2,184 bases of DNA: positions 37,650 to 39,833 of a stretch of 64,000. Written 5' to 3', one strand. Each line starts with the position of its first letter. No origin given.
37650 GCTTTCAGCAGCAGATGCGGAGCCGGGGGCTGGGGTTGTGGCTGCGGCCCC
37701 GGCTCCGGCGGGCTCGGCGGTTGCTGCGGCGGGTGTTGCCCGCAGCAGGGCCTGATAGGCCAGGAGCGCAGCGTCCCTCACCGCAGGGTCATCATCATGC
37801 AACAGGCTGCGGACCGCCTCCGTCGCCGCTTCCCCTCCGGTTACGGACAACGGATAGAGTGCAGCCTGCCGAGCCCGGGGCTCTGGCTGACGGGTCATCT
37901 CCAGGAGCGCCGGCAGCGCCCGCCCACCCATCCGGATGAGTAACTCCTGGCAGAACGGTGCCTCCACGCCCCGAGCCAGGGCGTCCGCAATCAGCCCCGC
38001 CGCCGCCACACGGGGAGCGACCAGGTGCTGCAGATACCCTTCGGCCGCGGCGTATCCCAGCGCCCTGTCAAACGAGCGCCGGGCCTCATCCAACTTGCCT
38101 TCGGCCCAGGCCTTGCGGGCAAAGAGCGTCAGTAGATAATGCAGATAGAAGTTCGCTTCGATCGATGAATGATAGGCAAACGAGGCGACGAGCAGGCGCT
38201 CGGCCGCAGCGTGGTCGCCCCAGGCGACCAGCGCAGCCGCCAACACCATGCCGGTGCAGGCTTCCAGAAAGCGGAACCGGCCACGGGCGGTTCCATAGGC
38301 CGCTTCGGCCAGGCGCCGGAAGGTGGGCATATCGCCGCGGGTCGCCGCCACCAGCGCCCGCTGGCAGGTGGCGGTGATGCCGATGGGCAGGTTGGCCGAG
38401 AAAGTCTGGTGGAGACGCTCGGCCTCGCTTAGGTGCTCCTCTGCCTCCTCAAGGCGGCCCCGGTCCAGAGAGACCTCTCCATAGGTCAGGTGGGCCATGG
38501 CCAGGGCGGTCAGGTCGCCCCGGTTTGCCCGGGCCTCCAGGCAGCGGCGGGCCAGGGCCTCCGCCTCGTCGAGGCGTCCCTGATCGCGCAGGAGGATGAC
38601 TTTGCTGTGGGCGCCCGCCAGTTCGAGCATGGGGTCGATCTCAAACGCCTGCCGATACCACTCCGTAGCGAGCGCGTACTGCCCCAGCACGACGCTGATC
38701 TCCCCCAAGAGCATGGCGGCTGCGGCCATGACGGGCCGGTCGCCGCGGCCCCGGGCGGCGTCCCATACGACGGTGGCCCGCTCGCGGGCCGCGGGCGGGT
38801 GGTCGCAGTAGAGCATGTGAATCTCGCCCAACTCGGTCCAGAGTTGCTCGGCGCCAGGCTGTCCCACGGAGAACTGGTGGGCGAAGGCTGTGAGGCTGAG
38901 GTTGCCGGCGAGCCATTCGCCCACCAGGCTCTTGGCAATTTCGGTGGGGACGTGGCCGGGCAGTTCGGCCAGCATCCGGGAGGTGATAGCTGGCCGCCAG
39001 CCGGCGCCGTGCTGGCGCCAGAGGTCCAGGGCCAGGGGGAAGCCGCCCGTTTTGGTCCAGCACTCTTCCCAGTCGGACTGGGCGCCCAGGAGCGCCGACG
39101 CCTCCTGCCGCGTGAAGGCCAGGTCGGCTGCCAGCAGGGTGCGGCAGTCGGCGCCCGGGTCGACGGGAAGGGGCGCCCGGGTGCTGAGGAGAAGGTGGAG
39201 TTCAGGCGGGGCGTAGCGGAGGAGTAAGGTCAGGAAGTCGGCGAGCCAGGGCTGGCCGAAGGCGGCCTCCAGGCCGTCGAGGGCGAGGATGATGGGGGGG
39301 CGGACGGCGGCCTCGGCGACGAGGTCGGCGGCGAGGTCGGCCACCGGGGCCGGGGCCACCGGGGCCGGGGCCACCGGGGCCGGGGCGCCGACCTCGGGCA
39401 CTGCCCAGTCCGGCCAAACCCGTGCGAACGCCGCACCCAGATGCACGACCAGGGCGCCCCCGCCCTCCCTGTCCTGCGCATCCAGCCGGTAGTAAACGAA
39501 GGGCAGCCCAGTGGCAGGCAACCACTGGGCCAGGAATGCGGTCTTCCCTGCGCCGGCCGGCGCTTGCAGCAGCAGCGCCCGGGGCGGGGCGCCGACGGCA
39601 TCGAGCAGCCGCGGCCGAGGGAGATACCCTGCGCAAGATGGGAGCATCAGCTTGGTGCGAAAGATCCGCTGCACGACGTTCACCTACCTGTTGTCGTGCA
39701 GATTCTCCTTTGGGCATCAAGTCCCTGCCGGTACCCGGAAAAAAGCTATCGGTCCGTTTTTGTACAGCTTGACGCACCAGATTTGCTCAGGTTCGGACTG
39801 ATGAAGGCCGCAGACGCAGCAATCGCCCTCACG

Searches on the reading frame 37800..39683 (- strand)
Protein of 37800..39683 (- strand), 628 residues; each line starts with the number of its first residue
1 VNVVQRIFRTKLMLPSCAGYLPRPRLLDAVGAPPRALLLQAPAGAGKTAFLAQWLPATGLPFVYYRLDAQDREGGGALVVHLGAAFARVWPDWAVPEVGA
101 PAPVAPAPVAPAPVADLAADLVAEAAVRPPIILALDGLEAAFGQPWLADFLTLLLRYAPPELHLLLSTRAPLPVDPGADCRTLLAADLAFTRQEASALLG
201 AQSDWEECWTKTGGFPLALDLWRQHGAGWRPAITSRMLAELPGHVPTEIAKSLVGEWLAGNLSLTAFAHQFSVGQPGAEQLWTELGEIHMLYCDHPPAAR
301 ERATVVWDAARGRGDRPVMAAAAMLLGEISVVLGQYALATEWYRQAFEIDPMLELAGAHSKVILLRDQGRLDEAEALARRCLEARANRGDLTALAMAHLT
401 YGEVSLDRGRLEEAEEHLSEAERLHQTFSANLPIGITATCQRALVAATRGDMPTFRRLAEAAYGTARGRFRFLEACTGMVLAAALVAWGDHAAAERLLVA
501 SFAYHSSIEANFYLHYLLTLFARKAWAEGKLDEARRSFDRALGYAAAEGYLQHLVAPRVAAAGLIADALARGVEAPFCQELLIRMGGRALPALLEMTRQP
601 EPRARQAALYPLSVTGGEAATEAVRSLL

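Call 35: search_protein_families(library=pfam, proteins=[window:37800-39683:-], max_evalue=0.1)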
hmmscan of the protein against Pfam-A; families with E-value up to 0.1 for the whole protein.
window:37800-39683:- (628 aa): 12 families
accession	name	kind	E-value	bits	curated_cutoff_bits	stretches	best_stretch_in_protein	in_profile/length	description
PF17874.7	TPR_MalT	-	1.2e-13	51.5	45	1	298-555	58-320/336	MalT-like TPR region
PF07719.23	TPR_2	-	2.7e-10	40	27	1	320-351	1-32/34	Tetratricopeptide repeat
PF00515.34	TPR_1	-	1.5e-08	34.5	27.8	0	326-351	7-32/34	Tetratricopeptide repeat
PF13424.12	TPR_12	-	4.8e-08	33.5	30.1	1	362-424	10-74/77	Tetratricopeptide repeat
PF13181.12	TPR_8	-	5e-08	32.9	25.7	1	322-351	3-32/34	Tetratricopeptide repeat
PF13414.12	TPR_11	-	4.6e-06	26.7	26.8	1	333-352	7-26/42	TPR repeat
PF13432.12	TPR_16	-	8.5e-05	23.4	32.7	2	363-424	5-60/65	Tetratricopeptide repeat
PF13374.12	TPR_10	-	0.0015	18.9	27.5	1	363-385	10-32/42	Tetratricopeptide repeat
PF13191.12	AAA_16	-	0.0069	17.3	32.6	1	26-146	15-149/167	AAA ATPase domain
PF14559.12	TPR_19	-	0.014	16.2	25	1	365-424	1-54/68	Tetratricopeptide repeat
PF07721.20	TPR_4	-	0.023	15.7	27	1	395-418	1-24/26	Tetratricopeptide repeat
PF23914.1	TPR_CcmH_CycH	-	0.06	13.6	42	0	324-397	54-127/158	Cytochrome c-type biogenesis protein H TPR domain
